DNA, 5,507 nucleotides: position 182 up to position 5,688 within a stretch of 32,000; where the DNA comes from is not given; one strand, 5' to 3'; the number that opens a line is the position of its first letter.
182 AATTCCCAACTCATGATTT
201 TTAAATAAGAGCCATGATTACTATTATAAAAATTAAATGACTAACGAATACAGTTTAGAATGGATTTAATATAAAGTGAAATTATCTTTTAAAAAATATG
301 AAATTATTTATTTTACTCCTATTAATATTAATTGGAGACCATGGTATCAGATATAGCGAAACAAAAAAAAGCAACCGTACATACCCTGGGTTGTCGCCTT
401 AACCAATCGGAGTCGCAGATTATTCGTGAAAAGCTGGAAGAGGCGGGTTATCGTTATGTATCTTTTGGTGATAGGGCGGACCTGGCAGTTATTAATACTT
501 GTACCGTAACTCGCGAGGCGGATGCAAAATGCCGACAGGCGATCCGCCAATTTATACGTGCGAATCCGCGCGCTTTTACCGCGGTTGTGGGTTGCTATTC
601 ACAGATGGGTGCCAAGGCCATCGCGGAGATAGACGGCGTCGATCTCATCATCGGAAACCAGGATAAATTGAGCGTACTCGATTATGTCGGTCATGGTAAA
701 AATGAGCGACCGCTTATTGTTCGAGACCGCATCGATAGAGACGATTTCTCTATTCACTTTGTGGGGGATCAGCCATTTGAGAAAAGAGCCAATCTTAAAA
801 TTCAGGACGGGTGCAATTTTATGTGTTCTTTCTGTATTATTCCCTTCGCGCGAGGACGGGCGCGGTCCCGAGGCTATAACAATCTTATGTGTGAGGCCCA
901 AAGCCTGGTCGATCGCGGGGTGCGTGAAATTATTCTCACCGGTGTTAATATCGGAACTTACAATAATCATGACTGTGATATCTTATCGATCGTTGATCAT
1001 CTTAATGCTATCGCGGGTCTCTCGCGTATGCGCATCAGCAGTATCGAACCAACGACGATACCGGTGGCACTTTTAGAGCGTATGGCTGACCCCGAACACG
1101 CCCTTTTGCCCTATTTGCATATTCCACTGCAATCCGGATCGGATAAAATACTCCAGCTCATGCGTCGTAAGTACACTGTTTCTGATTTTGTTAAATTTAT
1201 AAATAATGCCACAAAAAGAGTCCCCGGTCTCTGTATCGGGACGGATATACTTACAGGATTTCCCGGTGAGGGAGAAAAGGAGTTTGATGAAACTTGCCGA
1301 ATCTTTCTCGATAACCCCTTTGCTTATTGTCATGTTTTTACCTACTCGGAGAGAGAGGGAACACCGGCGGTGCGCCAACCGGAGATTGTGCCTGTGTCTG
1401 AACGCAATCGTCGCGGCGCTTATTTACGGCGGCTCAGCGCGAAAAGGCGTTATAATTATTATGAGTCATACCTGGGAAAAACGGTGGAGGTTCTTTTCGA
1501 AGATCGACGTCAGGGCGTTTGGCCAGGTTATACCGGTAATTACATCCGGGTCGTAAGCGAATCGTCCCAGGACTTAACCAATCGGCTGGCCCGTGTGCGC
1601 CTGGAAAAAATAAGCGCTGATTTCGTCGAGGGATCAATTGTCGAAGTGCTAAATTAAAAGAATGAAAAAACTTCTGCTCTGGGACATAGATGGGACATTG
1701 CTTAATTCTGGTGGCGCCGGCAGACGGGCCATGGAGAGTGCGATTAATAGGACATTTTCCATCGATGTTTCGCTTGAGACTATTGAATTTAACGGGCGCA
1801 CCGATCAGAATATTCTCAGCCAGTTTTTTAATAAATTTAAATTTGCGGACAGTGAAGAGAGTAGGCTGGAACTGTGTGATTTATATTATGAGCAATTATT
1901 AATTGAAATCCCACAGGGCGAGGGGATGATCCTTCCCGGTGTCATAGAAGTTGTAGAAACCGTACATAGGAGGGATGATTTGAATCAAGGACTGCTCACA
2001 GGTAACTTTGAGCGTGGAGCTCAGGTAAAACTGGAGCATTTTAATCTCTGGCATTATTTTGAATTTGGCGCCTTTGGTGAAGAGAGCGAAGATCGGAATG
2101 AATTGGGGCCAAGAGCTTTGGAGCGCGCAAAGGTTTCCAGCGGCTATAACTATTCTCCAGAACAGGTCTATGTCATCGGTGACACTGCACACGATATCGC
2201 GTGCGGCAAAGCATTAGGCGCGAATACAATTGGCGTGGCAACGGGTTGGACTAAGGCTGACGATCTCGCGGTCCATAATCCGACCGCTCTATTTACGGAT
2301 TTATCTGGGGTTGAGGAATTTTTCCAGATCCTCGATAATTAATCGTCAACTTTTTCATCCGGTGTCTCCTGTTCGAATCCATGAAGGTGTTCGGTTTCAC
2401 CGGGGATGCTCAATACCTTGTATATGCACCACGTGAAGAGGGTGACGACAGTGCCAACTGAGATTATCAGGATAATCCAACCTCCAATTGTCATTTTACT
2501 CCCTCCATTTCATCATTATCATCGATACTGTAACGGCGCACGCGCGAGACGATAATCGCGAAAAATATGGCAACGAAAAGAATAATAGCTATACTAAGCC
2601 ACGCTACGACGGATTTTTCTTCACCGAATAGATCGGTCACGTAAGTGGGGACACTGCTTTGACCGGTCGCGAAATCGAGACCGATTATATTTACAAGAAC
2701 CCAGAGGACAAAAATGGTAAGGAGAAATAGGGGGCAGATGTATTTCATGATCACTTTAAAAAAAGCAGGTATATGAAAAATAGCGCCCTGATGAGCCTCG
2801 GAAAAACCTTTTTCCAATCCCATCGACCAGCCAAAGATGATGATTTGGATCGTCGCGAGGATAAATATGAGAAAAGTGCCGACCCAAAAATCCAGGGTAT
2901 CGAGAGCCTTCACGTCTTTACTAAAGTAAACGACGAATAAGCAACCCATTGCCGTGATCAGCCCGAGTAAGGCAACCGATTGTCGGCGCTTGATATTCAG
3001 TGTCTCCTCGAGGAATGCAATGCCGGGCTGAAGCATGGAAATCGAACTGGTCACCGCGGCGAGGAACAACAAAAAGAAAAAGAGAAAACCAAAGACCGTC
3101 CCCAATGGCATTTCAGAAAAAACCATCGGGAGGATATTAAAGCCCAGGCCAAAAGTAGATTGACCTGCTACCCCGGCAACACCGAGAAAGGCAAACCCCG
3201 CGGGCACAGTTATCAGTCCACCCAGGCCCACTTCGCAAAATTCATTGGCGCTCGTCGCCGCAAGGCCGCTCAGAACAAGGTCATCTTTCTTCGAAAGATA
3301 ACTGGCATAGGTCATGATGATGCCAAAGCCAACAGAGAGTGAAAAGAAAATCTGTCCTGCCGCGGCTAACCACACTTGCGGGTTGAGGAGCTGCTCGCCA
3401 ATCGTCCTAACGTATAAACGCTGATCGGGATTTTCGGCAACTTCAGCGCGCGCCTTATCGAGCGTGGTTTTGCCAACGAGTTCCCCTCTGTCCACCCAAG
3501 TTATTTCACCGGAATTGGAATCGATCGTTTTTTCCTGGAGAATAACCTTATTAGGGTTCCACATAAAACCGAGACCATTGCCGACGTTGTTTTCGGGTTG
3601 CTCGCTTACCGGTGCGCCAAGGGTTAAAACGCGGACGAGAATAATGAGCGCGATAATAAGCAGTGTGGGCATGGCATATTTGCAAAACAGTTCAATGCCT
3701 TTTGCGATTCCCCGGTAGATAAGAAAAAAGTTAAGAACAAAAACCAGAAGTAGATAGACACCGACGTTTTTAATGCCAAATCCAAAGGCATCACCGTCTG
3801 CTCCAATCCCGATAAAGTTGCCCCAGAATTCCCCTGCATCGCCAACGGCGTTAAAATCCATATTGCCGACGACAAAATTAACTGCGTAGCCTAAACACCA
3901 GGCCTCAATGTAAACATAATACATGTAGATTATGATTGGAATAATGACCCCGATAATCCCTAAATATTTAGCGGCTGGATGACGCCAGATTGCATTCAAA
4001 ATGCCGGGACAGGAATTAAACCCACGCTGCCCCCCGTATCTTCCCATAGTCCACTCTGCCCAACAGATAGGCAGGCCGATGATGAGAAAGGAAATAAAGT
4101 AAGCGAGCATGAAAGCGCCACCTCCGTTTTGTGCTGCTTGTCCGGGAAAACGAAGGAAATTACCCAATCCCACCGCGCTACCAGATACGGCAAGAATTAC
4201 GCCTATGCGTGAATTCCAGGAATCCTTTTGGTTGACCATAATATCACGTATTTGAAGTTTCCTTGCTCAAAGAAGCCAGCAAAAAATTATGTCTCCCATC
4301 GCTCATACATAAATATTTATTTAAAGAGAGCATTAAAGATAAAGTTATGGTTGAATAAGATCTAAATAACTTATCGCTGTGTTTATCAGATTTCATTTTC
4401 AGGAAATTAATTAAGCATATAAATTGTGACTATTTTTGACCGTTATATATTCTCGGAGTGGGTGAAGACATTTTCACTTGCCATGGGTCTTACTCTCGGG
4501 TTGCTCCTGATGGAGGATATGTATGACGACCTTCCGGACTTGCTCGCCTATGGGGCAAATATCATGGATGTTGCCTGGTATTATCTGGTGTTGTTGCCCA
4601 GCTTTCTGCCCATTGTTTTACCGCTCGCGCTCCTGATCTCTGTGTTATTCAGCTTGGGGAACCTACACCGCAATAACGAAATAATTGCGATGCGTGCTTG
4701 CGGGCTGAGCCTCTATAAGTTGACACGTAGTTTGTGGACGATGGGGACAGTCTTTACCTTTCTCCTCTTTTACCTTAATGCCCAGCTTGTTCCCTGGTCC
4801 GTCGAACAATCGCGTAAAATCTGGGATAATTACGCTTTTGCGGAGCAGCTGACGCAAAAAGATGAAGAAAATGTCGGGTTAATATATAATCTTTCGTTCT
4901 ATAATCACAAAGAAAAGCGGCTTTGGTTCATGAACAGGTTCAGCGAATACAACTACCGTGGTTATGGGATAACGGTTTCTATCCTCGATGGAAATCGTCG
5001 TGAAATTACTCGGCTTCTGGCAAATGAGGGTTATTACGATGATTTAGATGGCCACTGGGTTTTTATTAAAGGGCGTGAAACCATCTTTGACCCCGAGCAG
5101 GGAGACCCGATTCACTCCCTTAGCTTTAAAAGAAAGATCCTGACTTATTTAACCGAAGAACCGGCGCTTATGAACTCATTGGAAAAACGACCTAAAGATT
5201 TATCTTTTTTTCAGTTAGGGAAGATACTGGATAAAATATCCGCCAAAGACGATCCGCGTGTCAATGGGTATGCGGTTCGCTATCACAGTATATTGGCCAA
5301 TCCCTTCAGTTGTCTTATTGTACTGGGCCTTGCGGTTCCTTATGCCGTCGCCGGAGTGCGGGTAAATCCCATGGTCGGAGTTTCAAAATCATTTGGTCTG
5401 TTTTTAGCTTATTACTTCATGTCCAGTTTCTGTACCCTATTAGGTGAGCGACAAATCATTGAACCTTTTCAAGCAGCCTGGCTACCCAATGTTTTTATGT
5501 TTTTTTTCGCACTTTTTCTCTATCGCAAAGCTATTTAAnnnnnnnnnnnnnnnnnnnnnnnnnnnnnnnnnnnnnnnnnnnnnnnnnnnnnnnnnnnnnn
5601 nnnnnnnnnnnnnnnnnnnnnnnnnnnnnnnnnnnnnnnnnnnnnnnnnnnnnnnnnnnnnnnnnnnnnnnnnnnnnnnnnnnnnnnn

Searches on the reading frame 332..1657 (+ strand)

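Call 65: search_protein_families(library=pfam, proteins=[window:332-1657:+], max_evalue=0.0001)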
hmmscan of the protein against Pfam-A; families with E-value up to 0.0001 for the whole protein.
window:332-1657:+ (441 aa): 2 families
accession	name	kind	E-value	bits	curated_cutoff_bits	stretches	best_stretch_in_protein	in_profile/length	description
PF00919.26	UPF0004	-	1.1e-24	86.8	27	1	13-108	1-98/98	Uncharacterized protein family UPF0004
PF04055.27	Radical_SAM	-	5.4e-23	82.4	29.5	1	156-323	2-164/166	Radical SAM superfamily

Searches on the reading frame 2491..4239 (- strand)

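Call 65: search_protein_families(library=pfam, proteins=[window:2491-4239:-], max_evalue=0.0001)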
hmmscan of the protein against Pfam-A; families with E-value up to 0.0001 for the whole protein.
window:2491-4239:- (582 aa): 1 family
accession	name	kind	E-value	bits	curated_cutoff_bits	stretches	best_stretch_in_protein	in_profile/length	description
PF00209.24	SNF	-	7.4e-43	147.5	27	2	281-518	242-484/524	Sodium:neurotransmitter symporter family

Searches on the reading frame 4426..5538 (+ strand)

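Call 65: search_protein_families(library=pfam, proteins=[window:4426-5538:+], max_evalue=0.0001)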
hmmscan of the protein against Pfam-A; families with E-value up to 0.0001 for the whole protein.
window:4426-5538:+ (370 aa): 1 family
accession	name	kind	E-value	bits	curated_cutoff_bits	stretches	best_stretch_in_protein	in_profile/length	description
PF03739.19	LptF_LptG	-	2.4e-66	224.6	27.9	1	6-368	1-353/353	Lipopolysaccharide export system permease LptF/LptG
